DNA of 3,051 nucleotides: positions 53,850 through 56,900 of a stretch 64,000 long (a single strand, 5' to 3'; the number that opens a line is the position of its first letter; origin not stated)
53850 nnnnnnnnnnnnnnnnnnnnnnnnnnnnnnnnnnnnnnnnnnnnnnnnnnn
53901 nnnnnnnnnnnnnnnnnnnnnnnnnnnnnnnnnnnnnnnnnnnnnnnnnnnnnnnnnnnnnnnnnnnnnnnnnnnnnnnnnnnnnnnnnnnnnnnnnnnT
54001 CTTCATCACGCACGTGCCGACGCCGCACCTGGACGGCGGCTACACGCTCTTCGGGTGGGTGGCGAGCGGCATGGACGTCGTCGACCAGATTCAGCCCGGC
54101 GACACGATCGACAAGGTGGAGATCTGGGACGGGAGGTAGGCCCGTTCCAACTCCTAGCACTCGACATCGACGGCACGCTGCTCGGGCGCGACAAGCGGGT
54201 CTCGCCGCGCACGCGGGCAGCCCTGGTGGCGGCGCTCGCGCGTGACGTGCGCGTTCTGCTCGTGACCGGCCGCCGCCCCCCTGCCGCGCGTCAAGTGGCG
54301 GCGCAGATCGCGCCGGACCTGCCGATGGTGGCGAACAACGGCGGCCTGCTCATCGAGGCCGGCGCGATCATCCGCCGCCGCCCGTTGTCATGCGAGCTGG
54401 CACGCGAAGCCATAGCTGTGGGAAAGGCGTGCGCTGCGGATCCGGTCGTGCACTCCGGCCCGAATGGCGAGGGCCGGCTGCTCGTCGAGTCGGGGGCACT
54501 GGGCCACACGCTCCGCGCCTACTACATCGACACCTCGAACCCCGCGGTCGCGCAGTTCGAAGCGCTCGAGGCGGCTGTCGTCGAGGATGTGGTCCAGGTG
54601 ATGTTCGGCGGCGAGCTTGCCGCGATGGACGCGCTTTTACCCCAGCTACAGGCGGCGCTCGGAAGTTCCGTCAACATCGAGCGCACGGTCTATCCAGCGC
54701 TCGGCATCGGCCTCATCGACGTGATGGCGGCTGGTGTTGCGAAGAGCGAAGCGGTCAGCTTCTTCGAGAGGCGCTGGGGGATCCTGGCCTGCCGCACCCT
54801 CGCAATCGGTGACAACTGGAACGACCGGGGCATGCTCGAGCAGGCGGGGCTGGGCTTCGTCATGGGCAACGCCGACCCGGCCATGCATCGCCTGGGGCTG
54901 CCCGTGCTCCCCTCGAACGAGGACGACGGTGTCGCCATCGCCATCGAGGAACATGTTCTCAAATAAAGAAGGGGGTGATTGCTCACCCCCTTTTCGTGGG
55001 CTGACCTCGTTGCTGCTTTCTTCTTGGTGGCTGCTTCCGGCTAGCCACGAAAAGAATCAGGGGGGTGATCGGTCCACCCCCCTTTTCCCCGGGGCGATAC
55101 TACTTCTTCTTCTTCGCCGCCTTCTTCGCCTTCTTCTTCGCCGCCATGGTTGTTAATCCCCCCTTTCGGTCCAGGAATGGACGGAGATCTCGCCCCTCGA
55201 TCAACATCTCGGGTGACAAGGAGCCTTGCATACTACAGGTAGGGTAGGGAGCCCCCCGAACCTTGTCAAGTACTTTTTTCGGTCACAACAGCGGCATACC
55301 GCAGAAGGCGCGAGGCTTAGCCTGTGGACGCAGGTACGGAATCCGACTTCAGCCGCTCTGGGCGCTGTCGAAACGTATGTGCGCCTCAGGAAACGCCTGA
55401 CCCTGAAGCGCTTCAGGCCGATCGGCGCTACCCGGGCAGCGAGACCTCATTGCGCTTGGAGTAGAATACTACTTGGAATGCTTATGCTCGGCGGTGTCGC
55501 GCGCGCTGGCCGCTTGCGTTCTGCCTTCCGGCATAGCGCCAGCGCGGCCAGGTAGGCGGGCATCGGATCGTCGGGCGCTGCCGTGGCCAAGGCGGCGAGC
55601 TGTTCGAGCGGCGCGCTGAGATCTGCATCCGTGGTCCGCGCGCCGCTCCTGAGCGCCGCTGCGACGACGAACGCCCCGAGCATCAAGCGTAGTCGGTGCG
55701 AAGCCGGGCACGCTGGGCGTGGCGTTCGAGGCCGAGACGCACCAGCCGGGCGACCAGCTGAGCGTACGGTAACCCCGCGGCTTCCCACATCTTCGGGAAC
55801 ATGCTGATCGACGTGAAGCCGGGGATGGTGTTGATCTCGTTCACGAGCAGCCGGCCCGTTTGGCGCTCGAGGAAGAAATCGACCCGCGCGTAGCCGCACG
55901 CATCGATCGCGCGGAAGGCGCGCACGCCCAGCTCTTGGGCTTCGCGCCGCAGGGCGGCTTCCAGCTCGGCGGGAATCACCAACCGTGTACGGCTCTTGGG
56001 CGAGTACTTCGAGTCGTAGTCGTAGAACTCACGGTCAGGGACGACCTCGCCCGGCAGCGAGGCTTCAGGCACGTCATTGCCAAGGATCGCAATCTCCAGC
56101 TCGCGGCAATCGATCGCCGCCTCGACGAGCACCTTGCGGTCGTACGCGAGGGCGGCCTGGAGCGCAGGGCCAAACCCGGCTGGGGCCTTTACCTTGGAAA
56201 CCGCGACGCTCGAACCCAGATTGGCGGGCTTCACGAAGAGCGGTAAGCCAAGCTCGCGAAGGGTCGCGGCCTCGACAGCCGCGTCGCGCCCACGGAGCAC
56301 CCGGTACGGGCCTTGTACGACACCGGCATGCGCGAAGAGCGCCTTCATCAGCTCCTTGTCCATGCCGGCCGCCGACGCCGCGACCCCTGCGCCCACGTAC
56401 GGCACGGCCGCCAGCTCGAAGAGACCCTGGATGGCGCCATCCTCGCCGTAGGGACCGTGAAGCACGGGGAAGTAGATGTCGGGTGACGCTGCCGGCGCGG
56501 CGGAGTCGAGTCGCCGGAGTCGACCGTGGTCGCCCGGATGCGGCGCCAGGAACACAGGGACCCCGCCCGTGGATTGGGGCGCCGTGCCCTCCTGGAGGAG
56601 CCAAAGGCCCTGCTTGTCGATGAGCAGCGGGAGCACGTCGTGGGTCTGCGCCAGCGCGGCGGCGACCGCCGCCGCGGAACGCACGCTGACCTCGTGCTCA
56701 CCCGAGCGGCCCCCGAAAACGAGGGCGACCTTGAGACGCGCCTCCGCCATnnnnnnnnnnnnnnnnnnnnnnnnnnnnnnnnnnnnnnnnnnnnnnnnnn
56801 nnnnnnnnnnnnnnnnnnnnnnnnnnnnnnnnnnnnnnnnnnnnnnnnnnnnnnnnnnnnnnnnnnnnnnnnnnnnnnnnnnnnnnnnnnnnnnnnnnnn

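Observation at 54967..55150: Lys/Ala micro-ORF (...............) with a near-perfect Shine-Dalgarno, sandwiched between two GC-rich hairpin terminators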

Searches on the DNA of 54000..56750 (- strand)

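Call 3: search_rna_families(source=window, start=54000, end=56500, threshold=evalue, max_evalue=10, show_alignments=3)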
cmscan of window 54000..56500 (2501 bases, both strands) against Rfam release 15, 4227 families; matches with E-value up to 10: 6.
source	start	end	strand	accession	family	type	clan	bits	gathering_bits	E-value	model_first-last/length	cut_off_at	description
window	54306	54372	+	RF01059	mir-598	Gene; miRNA;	-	26.1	69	0.015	1-80/80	no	mir-598 microRNA precursor family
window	55591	55660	-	RF03230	mir-967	Gene; miRNA;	-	18.7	70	3.9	1-90/90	no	mir-967 microRNA precursor family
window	55348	55428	-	RF01694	Bacteroides-1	Gene; sRNA;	-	18.6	43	6.4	1-82/82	no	Bacteroides-1 RNA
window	54028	54138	+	RF02127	GNAS-AS1_1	Gene; lncRNA;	-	17.6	45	9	1-105/105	no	GNAS antisense RNA 1 conserved region 1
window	54967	54994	+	RF03831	mir-627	Gene; miRNA;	-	16.4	86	6.5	31-58/87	no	mir-627 microRNA precursor family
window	55050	55144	+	RF02091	DAOA-AS1_2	Gene; lncRNA;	-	14.4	43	1.9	1-205/205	no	DAOA antisense RNA 1 conserved region 2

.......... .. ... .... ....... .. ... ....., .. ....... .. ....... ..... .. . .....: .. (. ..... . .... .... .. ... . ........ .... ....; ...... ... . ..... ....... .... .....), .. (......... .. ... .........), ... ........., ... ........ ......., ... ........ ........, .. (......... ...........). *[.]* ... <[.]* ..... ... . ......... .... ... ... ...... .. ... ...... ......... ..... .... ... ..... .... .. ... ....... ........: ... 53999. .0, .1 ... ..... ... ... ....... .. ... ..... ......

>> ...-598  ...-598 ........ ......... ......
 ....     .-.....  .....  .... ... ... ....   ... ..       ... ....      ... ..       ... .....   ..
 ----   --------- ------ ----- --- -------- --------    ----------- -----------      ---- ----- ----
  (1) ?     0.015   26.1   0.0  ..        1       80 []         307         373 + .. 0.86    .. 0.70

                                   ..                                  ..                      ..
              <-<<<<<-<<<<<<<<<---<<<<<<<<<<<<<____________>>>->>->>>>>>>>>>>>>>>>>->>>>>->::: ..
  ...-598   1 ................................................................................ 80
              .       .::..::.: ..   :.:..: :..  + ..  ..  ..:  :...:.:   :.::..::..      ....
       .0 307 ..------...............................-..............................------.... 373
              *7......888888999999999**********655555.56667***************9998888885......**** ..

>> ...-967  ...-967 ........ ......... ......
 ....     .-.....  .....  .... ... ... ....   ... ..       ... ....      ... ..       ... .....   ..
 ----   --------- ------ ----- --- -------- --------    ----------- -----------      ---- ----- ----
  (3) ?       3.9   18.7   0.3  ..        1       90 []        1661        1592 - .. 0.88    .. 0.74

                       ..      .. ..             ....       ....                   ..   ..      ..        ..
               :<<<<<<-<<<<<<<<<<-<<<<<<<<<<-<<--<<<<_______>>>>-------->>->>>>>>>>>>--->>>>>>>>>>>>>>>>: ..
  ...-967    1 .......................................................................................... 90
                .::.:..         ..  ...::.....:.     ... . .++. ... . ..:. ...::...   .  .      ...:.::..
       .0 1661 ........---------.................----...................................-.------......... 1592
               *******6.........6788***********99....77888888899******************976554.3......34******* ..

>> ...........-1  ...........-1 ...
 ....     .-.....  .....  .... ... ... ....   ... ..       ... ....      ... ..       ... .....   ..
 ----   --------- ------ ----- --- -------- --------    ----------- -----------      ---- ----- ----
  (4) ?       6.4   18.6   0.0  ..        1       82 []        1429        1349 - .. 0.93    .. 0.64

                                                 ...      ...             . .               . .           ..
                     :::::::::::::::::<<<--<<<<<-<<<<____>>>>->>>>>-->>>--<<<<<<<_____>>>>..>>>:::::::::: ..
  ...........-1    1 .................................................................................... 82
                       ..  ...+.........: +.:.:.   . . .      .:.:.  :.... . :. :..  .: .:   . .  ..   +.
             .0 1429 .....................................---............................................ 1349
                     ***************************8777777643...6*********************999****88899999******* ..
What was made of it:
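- On Any Rfam RNA family (riboswitch, leader, sRNA): Only chance-level matches at E <= 10 over 54000-56500 (call 3).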

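Call 39: search_rna_families(sources=[L084, L111, L139, L121, L003, L024, L044, L141], threshold=gathering)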
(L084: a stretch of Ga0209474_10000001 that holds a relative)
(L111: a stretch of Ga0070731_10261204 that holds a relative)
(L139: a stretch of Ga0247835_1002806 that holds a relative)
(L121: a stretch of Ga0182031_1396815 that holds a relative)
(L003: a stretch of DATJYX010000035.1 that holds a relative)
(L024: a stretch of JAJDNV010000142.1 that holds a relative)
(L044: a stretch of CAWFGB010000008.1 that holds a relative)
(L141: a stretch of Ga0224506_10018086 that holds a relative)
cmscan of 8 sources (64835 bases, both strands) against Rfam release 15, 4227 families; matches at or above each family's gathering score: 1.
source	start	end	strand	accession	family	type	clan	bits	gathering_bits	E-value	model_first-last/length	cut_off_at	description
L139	55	127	-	RF00005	tRNA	Gene; tRNA;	CL00001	68.3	29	9.6e-13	1-71/71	no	tRNA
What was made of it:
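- On Any Rfam RNA family (riboswitch, leader, sRNA): Nothing reaches gathering score in 8 related loci except one tRNA (call 39).
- Closest known: Dual-function small RNAs that also encode a small peptide. Different: No Rfam family matches (calls 3, 39).
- No Rfam family matches, even at E <= 10 (calls 3, 39). One lineage-2 locus (L139) has a tRNA gene downstream (call 39).
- Tried and rejected: Rfam: an E-value scan of 54000-56500 and gathering scans of 8 related loci gave only chance matches and one tRNA (calls 3, 39).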

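Call 69: build_rna_model(alignment_id=A2, structure=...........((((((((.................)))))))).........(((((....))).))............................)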
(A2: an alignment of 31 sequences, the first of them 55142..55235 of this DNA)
Model R1 built from alignment A2 (31 sequences, 96 columns); structure: as given.
model positions 90; base pairs 11; branch points 1; effective number of sequences 2.61; information 0.633 bits per position. Calibrated on 0.2 Mb of random sequence (short: E-values are rough).
structure used (alignment columns):
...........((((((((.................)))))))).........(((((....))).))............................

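Call 71: search_with_rna_model(model_id=R1, sources=[window, L001, L002, L003, L004, L005, L006, L007, L008, L009, L010, L011, L012, L013, L014, L015, L016, L017, L018, L019, L020, L021, L022, L023, L024, L025, L026, L027, L028, L029, L030, L031, L032, L033, L034, L035, L036, L037, L038, L039, L040, L081, L082, L083, L084, L085, L086, L087, L088, L089, L090, L091, L092, L093, L094, L095, L096, L097, L098, L099, L100, L101, L102, L103, L104, L105, L106, L107, L108, L109, L110, L111, L112, L113, L114, L115, L116, L117, L118, L119, L120, L121, L122, L123, L124, L125, L126, L127, L128, L129, L130, L131, L132, L133, L134, L135, L136, L137, L138, L139], max_evalue=0.001, make_alignment=true)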
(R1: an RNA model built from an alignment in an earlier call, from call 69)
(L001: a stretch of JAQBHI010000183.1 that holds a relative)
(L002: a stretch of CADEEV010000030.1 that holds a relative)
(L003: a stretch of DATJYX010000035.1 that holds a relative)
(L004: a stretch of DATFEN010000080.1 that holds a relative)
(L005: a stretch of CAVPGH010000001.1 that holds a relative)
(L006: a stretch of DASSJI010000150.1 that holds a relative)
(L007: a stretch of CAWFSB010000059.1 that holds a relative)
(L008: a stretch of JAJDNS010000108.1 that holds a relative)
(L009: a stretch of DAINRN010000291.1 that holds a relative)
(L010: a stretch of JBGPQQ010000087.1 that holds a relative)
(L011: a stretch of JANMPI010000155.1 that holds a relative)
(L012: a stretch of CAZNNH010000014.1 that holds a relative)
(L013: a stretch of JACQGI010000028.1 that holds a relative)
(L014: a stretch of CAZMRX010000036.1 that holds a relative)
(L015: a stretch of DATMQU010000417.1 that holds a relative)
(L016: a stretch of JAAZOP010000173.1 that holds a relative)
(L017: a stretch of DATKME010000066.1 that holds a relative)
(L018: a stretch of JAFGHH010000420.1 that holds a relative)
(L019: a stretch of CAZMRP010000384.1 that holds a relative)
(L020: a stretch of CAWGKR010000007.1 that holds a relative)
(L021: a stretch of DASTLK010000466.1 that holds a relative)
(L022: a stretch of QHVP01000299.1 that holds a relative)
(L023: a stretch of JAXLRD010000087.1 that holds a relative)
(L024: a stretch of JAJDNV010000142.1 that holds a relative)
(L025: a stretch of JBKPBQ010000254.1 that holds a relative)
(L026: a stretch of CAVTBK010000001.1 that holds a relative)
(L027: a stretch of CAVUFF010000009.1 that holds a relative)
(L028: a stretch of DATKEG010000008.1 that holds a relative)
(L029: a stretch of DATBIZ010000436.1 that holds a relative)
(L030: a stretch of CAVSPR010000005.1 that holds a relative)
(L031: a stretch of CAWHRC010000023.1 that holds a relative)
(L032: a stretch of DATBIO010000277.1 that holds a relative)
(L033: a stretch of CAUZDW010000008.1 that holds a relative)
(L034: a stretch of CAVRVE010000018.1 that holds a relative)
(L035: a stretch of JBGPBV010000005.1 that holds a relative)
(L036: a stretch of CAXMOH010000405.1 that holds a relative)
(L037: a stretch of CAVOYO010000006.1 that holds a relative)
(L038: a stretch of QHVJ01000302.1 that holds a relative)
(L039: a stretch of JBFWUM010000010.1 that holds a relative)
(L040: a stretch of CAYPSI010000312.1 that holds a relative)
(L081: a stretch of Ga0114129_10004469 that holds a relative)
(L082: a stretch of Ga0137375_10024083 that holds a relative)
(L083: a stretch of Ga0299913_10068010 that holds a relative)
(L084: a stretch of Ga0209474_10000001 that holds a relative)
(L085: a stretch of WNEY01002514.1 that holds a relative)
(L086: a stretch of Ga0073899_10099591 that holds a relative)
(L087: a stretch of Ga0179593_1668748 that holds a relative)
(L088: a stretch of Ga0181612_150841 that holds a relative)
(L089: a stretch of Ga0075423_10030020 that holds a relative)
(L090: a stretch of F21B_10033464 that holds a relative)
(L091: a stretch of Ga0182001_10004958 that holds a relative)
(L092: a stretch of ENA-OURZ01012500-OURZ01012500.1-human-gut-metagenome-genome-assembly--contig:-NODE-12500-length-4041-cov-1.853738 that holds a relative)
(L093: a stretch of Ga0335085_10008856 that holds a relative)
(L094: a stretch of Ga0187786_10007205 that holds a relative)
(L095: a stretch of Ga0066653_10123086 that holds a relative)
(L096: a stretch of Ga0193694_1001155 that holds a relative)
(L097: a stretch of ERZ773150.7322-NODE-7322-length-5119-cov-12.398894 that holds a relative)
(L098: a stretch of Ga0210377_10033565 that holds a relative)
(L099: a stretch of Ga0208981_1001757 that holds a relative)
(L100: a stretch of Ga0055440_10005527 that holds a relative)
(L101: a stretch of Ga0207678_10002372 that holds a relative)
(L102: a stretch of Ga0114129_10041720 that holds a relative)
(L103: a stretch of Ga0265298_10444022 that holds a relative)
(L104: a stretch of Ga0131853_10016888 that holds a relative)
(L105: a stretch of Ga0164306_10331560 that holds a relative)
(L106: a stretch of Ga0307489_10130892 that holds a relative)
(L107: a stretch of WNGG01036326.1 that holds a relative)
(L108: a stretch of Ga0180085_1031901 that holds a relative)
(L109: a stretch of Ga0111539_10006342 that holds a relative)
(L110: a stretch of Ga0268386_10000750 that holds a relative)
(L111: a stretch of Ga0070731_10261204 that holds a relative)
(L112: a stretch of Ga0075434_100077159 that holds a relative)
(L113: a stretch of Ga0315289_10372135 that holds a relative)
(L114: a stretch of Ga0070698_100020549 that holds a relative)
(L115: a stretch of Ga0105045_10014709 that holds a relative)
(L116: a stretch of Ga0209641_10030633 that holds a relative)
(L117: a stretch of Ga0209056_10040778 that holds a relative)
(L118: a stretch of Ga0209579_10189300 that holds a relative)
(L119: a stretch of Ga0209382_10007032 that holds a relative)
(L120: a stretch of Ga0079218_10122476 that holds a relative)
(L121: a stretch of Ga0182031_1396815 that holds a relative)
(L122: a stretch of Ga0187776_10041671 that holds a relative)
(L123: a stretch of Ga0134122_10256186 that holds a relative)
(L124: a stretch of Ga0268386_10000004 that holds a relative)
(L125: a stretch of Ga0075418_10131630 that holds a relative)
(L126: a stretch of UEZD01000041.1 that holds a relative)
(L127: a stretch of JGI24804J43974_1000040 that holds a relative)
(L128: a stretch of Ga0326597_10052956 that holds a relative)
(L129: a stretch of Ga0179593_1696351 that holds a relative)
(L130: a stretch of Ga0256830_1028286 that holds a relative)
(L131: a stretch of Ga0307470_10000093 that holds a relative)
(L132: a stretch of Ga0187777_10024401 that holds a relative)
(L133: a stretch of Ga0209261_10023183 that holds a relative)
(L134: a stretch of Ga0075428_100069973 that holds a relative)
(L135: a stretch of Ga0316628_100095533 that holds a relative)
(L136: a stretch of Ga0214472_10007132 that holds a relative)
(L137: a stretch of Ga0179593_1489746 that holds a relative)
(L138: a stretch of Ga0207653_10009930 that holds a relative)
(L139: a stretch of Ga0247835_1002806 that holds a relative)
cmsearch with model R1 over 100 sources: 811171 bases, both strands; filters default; matches with E-value up to 0.001: 62.
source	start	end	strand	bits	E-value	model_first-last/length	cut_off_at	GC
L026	9012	9101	+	95.6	2.5e-20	1-90/90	no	0.58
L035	8732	8820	+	93.5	8.2e-20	1-90/90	no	0.55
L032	6969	7058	+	93.3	8.9e-20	1-90/90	no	0.57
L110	2111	2199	-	92.2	1.7e-19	1-90/90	no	0.6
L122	863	953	+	91.5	2.5e-19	1-90/90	no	0.55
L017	7334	7423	+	91.1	3e-19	1-90/90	no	0.57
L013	8389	8480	+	90.9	3.4e-19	1-90/90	no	0.59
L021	5419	5507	+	90.4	4.7e-19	1-90/90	no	0.53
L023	7360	7449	+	90.2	5.3e-19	1-90/90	no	0.51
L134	3519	3608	+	89.7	7e-19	1-90/90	no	0.54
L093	852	941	-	89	1e-18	1-90/90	no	0.5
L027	7383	7472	+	88.9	1.1e-18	1-90/90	no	0.63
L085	7419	7507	-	88.7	1.2e-18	1-90/90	no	0.58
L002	8670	8763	+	88.6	1.3e-18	1-90/90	no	0.52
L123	574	662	-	88.6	1.3e-18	1-90/90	no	0.56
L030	8794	8883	+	88.6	1.3e-18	1-90/90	no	0.54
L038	7322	7412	+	87.9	1.9e-18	1-90/90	no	0.58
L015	6094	6185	+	87.9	1.9e-18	1-90/90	no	0.55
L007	8814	8903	+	87.4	2.5e-18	1-90/90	no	0.53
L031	7330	7418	+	87.4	2.5e-18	1-90/90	no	0.51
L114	572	662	+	87.3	2.6e-18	1-90/90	no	0.59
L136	928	1017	-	87.3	2.7e-18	1-90/90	no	0.61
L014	4450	4539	+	87.1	3.1e-18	1-90/90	no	0.59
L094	2333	2422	-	86.5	4.3e-18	1-90/90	no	0.57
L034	7362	7451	+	86.4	4.6e-18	1-90/90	no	0.66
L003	8790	8880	+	85.9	6e-18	1-90/90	no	0.55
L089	1109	1197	-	85.8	6.3e-18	1-90/90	no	0.55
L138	1275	1363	-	85.7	6.5e-18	1-90/90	no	0.55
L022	7415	7503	+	85.6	7e-18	1-90/90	no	0.54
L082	4079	4167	+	85.6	7e-18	1-90/90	no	0.54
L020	8834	8925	+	85.4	7.9e-18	1-90/90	no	0.53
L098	2588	2677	+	85.3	8.1e-18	1-90/90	no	0.53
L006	8841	8928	+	84.7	1.2e-17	1-90/90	no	0.58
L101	10327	10415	-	84.5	1.3e-17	1-90/90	no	0.55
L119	1662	1750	+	84.2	1.6e-17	1-90/90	no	0.55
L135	2329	2418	-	83.8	1.9e-17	1-90/90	no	0.57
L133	1209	1300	+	82.9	3.2e-17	1-90/90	no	0.59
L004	4072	4160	+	82.8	3.5e-17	1-90/90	no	0.58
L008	7435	7527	+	82.2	4.8e-17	1-90/90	no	0.56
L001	7450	7543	+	82.1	5e-17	1-90/90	no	0.52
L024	8899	8988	+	81.9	5.6e-17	1-90/90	no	0.52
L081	9036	9125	-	81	9.6e-17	1-90/90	no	0.59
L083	3316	3405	-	80.9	9.7e-17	1-90/90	no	0.58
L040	1088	1177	+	80.9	1e-16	1-90/90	no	0.56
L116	647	738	+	80.7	1.1e-16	1-90/90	no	0.52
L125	1980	2068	+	80.2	1.5e-16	1-90/90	no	0.57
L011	5788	5876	+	79.6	2e-16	1-90/90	no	0.48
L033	7449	7537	+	79.5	2.3e-16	1-90/90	no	0.52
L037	8904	8992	+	78.3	4.3e-16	1-90/90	no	0.6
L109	1420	1511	-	78.3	4.5e-16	1-90/90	no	0.53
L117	4098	4188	-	77.8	5.7e-16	1-90/90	no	0.58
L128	3967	4055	-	77.3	7.8e-16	1-90/90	no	0.54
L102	750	841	-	75.8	1.8e-15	1-90/90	no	0.55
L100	52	141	-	74.1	4.8e-15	1-90/90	no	0.62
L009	2926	3014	+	73.5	6.7e-15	1-90/90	no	0.63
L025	1551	1641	+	73.1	8.1e-15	1-90/90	no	0.58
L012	7301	7394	+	71.8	1.8e-14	1-90/90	no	0.55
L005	7383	7473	+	69.6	5.9e-14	1-90/90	no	0.56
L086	199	289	-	66.3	3.9e-13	1-90/90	no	0.56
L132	1960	2050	+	65.3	6.9e-13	1-90/90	no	0.54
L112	3287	3327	-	40.2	1e-06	50-90/90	5'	0.61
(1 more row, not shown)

Alignment A4: 62 matches aligned to the model, 101 columns, each read 5' to 3' on its own strand. Consensus structure (alignment columns), stored with it:
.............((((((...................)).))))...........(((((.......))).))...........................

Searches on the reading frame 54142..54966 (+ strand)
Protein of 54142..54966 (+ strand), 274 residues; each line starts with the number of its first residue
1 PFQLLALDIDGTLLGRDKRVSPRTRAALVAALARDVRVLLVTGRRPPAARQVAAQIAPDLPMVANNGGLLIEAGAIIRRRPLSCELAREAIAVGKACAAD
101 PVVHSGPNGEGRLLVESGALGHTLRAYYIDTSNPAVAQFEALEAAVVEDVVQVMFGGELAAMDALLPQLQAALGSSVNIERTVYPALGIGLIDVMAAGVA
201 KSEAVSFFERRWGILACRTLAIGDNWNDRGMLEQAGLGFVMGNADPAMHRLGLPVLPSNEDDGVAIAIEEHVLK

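Call 57: search_protein_families(library=pfam, proteins=[window:54142-54966:+], max_evalue=0.001)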
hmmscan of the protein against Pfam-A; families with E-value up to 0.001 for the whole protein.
window:54142-54966:+ (274 aa): 4 families
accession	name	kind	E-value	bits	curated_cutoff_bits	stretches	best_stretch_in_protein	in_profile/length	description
PF08282.18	Hydrolase_3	-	6.2e-38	131.4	20.9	1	5-268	1-255/255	haloacid dehalogenase-like hydrolase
PF05116.19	S6PP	-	1.3e-13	51.6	20.3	1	162-247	129-212/247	Sucrose-6F-phosphate phosphohydrolase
PF00702.32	Hydrolase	-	2.4e-05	25.2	26.4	0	187-236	135-191/191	haloacid dehalogenase-like hydrolase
PF12710.13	HAD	-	0.00033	21.6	27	0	171-233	126-189/189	haloacid dehalogenase-like hydrolase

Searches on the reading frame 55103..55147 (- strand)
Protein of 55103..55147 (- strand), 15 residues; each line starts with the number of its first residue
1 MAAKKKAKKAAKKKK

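Call 60: search_solved_structures(query=A3, max_evalue=10, show_alignments=2)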
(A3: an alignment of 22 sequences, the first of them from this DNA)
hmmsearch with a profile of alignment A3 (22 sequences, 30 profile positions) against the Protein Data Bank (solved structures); distinct sequences matched with E-value up to 10: 0.
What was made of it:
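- On Small basic ribosomal proteins (bTHX, bS22, bL37): A PDB profile search gives 0 hits at E <= 10 (call 60).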
